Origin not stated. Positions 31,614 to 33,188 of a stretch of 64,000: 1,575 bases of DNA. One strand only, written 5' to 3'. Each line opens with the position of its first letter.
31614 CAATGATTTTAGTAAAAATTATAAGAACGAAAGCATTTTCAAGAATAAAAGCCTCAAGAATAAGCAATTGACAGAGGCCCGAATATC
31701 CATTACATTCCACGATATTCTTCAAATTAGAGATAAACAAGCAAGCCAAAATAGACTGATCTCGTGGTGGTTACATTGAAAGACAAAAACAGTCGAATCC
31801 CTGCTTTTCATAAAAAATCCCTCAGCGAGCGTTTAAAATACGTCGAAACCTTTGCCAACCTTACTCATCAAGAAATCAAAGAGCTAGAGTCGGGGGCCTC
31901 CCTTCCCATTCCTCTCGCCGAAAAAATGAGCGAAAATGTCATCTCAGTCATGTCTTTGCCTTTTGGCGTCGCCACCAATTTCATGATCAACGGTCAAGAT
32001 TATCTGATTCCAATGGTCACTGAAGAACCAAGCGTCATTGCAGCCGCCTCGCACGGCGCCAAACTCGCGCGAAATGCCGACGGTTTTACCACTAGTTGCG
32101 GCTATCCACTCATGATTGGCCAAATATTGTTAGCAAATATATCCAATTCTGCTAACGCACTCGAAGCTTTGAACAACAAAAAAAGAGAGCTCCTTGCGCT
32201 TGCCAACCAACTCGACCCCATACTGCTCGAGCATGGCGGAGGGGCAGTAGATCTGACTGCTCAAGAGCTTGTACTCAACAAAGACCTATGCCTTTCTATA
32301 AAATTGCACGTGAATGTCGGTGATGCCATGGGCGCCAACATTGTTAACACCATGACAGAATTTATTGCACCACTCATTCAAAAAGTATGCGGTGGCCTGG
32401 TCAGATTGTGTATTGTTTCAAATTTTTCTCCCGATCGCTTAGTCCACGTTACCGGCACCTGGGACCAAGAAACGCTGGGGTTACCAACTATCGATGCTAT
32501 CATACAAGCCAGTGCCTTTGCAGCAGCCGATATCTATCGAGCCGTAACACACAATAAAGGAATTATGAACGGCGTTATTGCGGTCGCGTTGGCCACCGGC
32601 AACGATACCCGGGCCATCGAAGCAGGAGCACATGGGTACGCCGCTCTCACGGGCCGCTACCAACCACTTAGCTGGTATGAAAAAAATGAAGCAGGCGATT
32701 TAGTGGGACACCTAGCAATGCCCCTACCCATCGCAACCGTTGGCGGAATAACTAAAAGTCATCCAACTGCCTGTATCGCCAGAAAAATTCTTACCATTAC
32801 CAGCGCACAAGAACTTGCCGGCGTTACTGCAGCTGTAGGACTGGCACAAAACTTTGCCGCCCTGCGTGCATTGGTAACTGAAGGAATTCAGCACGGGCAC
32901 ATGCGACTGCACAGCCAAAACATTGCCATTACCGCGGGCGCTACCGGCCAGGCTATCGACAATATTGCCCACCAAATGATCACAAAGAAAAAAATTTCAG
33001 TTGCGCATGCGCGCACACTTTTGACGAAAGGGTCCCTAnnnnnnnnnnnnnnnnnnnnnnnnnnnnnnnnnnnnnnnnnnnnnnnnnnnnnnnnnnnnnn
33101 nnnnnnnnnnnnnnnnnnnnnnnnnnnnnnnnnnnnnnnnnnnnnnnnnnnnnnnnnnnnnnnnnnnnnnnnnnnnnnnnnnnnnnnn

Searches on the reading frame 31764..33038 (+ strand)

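Call 35: search_protein_families(library=pfam, proteins=[window:31764-33038:+], max_evalue=0.00001)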
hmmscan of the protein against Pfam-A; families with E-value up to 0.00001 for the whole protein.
window:31764-33038:+ (425 aa): 1 family
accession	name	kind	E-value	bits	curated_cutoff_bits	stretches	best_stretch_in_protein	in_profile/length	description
PF00368.23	HMG-CoA_red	-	2e-100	336.8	27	1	20-383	2-367/368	Hydroxymethylglutaryl-coenzyme A reductase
